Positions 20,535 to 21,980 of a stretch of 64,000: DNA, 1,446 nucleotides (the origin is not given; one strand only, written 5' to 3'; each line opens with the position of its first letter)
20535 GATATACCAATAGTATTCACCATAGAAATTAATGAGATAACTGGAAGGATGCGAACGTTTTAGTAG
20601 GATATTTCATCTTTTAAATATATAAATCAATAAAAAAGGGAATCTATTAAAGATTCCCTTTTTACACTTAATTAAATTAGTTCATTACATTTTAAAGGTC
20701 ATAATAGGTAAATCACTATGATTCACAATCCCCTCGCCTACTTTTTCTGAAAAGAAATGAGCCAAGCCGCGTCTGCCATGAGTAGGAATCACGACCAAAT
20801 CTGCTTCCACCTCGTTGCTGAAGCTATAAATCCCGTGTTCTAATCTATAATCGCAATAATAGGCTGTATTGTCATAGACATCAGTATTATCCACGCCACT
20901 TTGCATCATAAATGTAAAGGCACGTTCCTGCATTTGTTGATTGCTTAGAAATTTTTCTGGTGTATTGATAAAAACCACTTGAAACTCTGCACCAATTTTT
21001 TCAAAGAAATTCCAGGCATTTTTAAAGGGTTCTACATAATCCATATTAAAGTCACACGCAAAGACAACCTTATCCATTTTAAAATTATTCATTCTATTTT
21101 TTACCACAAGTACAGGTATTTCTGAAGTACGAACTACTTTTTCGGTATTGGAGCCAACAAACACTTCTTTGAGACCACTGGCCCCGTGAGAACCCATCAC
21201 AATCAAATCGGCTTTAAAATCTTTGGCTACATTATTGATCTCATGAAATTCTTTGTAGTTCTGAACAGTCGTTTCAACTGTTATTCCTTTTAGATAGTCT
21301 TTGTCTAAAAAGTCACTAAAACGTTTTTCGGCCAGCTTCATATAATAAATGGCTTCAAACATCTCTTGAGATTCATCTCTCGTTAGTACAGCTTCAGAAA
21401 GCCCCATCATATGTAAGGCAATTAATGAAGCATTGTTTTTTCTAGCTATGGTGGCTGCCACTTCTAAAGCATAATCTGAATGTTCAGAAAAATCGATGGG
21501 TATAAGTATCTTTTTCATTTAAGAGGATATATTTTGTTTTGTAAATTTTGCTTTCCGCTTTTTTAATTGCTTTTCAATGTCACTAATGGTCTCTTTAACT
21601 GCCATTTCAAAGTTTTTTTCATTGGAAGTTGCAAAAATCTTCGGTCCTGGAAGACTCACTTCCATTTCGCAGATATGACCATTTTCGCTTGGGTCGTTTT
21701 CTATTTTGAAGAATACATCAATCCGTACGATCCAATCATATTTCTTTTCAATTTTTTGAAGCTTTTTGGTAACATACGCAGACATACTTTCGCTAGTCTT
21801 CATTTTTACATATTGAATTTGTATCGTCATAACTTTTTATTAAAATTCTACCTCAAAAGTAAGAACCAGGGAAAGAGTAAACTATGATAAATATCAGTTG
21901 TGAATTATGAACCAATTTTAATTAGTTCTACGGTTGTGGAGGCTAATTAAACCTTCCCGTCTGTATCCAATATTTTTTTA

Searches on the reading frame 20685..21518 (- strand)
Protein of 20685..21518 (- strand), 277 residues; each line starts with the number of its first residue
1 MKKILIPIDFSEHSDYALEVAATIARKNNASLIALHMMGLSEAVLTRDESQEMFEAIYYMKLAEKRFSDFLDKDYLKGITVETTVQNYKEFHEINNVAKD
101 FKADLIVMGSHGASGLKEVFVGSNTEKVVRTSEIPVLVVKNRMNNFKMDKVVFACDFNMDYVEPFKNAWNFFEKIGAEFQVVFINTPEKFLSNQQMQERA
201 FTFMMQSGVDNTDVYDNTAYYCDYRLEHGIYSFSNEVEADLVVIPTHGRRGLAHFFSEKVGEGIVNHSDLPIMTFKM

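Call 5: search_protein_families(library=pfam, proteins=[window:20685-21518:-], max_evalue=0.0001)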
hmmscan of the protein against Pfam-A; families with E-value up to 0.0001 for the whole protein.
window:20685-21518:- (277 aa): 1 family
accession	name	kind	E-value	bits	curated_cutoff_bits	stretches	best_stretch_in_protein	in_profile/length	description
PF00582.32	Usp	-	6.8e-40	137.3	24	2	1-140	1-141/141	Universal stress protein family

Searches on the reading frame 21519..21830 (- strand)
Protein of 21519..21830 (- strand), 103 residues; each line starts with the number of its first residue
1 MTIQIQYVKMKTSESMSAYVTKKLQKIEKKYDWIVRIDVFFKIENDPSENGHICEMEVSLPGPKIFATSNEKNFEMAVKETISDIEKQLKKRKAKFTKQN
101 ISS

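Call 69: search_protein_families(library=ncbifam, proteins=[window:21519-21830:-], max_evalue=0.001)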
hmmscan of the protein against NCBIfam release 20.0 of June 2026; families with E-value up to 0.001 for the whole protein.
window:21519-21830:- (103 aa): 3 families
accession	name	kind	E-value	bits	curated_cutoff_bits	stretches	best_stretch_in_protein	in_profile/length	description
TIGR00741.1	yfiA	equivalog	2.8e-14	53.4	40.9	1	1-99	1-98/102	ribosome hibernation-promoting factor, HPF/YfiA family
NF007780.0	PRK10470.1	equivalog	3.1e-09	37.1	125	1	2-97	2-93/95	ribosome hibernation promoting factor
NF007654.0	PRK10324.1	equivalog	3.3e-05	24.4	158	1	1-95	1-91/113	ribosome-associated translation inhibitor RaiA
